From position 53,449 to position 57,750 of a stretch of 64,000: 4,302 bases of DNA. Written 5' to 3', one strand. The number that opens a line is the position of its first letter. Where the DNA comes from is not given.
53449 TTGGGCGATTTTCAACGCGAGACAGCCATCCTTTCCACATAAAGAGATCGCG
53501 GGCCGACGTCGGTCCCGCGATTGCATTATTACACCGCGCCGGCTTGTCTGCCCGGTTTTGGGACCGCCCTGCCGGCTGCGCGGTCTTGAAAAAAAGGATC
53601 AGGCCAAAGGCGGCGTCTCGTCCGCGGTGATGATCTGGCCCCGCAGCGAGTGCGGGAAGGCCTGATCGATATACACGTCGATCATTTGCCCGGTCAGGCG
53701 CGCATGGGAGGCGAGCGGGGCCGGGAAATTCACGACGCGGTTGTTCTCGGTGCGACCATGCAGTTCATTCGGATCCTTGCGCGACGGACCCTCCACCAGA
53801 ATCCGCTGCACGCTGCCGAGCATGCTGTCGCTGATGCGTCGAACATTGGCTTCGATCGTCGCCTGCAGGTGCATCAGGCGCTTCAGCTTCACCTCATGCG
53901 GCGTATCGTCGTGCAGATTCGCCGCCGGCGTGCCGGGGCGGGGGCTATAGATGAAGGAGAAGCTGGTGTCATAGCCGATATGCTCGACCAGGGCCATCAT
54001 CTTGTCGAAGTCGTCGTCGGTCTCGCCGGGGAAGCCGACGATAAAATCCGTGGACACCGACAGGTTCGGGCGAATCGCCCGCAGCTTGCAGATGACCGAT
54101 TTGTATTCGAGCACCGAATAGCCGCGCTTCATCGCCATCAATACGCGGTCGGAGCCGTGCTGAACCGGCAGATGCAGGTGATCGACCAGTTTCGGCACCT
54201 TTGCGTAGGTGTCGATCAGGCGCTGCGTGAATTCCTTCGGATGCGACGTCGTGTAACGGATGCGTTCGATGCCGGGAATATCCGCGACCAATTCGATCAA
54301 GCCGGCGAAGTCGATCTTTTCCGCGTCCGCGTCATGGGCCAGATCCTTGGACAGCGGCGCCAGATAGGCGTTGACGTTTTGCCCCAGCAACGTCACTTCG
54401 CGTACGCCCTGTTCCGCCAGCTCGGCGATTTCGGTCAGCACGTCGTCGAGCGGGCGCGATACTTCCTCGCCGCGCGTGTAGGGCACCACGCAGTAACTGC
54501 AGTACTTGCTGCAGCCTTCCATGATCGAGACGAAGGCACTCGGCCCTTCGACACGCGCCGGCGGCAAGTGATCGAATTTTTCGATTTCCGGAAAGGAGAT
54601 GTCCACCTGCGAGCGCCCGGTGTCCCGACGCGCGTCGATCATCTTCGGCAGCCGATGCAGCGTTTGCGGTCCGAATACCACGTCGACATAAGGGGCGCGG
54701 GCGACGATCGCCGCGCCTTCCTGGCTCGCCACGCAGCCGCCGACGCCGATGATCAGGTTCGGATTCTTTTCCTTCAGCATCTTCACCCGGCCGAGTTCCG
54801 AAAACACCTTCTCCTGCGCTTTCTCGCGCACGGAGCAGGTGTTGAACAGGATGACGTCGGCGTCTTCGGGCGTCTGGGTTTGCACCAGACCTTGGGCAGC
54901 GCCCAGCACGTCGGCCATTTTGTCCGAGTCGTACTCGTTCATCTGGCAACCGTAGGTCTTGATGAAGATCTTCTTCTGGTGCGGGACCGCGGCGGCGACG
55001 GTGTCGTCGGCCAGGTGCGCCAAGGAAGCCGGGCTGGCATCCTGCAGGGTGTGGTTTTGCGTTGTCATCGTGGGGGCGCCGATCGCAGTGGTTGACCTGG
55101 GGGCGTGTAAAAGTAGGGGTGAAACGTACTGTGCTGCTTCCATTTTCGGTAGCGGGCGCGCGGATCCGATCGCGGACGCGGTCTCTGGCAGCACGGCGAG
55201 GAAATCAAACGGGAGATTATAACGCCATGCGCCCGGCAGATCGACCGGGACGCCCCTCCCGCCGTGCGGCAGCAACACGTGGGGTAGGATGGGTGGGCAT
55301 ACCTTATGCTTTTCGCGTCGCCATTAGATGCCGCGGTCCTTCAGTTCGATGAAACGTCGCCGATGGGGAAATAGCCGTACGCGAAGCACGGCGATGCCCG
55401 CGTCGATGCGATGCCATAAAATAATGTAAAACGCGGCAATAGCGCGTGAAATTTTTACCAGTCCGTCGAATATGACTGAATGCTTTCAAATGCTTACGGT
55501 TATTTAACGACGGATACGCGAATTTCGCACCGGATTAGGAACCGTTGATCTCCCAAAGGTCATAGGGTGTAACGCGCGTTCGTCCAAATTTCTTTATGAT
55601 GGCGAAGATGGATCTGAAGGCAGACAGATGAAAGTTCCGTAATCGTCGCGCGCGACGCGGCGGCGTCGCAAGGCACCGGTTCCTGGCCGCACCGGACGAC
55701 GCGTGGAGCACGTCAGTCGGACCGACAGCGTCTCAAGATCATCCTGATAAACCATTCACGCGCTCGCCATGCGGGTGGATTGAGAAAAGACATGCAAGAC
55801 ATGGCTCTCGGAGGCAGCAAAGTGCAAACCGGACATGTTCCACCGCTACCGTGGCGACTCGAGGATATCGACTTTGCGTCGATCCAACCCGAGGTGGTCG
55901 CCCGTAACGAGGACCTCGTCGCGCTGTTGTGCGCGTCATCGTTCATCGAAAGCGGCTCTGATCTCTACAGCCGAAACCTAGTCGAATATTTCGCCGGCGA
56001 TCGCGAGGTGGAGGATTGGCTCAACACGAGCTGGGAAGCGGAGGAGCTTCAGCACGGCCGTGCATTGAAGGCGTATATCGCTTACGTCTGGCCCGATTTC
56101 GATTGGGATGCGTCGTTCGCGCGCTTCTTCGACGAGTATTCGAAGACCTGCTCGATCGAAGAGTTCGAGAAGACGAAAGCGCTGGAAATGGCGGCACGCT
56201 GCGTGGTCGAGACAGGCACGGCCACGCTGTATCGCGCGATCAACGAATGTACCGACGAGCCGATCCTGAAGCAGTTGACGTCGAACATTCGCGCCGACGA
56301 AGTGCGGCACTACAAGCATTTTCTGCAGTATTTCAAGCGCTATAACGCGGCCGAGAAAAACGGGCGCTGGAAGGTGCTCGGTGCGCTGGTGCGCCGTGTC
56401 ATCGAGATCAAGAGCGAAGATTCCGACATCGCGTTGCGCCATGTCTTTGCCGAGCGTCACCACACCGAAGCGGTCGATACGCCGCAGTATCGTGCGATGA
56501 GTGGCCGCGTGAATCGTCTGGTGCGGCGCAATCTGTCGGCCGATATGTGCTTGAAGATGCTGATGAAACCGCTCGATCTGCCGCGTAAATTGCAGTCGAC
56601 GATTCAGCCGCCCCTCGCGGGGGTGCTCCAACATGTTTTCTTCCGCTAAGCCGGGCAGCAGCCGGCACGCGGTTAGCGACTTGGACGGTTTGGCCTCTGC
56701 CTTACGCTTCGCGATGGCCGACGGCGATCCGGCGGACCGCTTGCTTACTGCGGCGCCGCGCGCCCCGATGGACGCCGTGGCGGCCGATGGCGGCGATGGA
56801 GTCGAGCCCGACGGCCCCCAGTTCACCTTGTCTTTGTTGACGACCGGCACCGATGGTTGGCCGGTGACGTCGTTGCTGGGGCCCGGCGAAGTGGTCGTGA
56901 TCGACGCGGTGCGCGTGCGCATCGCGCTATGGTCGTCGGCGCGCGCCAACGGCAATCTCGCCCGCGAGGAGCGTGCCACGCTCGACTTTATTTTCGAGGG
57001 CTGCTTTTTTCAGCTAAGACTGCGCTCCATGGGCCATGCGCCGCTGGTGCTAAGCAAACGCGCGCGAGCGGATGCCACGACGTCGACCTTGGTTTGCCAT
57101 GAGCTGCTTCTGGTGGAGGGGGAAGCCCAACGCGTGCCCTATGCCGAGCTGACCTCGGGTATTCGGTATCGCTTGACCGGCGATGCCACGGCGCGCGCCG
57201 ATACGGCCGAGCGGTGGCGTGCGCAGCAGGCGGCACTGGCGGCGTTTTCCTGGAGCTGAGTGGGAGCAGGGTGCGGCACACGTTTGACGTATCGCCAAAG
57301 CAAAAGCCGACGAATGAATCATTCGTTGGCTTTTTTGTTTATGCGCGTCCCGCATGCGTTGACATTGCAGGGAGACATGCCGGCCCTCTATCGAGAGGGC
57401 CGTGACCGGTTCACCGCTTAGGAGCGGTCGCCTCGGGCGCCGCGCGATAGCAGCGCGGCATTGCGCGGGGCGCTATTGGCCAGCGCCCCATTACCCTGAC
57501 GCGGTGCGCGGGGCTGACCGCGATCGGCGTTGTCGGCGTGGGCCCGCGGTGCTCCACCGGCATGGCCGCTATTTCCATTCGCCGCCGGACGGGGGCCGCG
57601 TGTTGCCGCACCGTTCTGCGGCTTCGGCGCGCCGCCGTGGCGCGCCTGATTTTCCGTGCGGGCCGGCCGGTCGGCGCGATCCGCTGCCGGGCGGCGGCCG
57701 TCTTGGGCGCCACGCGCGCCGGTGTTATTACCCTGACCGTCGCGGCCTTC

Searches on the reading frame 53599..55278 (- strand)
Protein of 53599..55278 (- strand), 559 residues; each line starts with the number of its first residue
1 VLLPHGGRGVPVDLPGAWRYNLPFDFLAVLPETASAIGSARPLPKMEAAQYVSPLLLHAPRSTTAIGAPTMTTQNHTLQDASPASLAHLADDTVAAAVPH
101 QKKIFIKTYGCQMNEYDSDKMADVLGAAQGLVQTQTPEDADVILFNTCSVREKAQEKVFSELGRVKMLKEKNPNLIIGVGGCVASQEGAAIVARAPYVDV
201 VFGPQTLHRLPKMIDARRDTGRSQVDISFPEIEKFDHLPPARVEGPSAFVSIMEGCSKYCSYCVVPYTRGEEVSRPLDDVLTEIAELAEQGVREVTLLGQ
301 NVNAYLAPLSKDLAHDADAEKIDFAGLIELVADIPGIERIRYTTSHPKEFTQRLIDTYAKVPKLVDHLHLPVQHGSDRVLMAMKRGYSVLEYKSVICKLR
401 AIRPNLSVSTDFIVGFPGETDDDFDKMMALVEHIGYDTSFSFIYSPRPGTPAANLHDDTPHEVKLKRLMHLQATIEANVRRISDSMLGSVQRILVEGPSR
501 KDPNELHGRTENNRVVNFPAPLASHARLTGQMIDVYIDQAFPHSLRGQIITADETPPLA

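Call 3: search_protein_families(library=pfam, proteins=[window:53599-55278:-], max_evalue=1)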
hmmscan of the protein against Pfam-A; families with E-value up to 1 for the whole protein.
window:53599-55278:- (559 aa): 5 families
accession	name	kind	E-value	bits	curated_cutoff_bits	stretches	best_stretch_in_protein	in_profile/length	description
PF00919.26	UPF0004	-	5.3e-30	103.8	27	1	103-203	1-98/98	Uncharacterized protein family UPF0004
PF04055.27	Radical_SAM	-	6.5e-27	95.2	29.5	1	250-430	1-165/166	Radical SAM superfamily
PF01938.26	TRAM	-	2.8e-11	43.5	21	1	485-550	2-61/61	TRAM domain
PF02310.24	B12-binding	-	4.7e-05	23.6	32.1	1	129-206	41-114/121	B12 binding domain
PF13353.11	Fer4_12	-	0.15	12.8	22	1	252-299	11-60/137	4Fe-4S single cluster domain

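Call 4: search_protein_families(library=ncbifam, proteins=[window:53599-55278:-], max_evalue=1)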
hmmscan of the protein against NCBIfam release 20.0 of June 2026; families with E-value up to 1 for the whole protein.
window:53599-55278:- (559 aa): 30 families (the best 25 are shown)
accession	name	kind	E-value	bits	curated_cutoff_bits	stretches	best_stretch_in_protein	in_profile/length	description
TIGR01574.1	miaB-methiolase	equivalog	2e-169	564.2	355.3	1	103-550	1-437/437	tRNA (N6-isopentenyl adenosine(37)-C2)-methylthiotransferase MiaB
TIGR00089.1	TIGR00089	subfamily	7.4e-141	469.8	251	1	103-547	1-429/429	MiaB/RimO family radical SAM methylthiotransferase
NF010916.0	PRK14336.1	equivalog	1.2e-100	337.2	606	1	103-552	3-415/418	tRNA (N6-isopentenyl adenosine(37)-C2)-methylthiotransferase MiaB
TIGR01579.1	MiaB-like-C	equivalog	1.6e-85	287.9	357.05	1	106-502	1-386/416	tRNA (N(6)-L-threonylcarbamoyladenosine(37)-C(2))-methylthiotransferase MtaB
TIGR01125.1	TIGR01125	equivalog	4e-73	246.9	356.95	1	103-512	1-394/432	30S ribosomal protein S12 methylthiotransferase RimO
TIGR01578.1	MiaB-like-B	hypoth_equivalog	3.5e-65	220.4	314.7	1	103-544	1-415/421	tRNA (N(6)-L-threonylcarbamoyladenosine(37)-C(2))-methylthiotransferase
TIGR04014.1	B12_SAM_MJ_0865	equivalog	4.4e-26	91.6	360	1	240-472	153-374/434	methyl-coenzyme M reductase glutamine C-methyltransferase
TIGR04013.1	B12_SAM_MJ_1487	hypoth_equivalog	2.9e-20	72.5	251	1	131-473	35-374/382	TIGR04013 family B12-binding domain/radical SAM domain-containing protein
TIGR04479.1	bcpD_PhpK_rSAM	subfamily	1.1e-10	40.6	600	2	370-436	347-411/504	PhpK family radical SAM P-methyltransferase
TIGR03471.1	HpnJ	equivalog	2.3e-07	30.1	577.6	1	254-451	204-382/472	hopanoid biosynthesis associated radical SAM protein HpnJ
TIGR03975.1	rSAM_ocin_1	subfamily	2.7e-05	22.9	281.85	2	165-223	148-207/606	RiPP maturation radical SAM C-methyltransferase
TIGR03904.1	SAM_YgiQ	equivalog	0.00017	20.3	462.35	2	370-468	440-541/558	YgiQ family radical SAM protein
TIGR04072.2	rSAM_ladder_B12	equivalog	0.00036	19.3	360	1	254-293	187-228/443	lipid biosynthesis B12-binding/radical SAM protein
TIGR04295.1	B12_rSAM_oligo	hypoth_equivalog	0.00059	18.6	400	1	241-298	194-251/422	TIGR04295 family B12-binding domain-containing radical SAM protein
NF045585.1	rSAM_slr0320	equivalog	0.00096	17.8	775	1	253-391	241-366/511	photosystem II high light acclimation radical SAM protein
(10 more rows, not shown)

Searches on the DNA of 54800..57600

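Call 14: search_rna_families(source=window, start=54800, end=57600, threshold=evalue, max_evalue=1)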
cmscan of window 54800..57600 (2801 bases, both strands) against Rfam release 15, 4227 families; matches with E-value up to 1: 2.
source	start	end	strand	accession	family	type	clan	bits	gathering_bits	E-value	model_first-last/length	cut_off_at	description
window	54871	54915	+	RF02831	Scr2736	Gene; sRNA;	-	24.4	43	0.34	1-64/64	no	Streptomyces RNA 2736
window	57297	57402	-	RF00378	Qrr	Gene; sRNA;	-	21.5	50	0.82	1-108/108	no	Qrr RNA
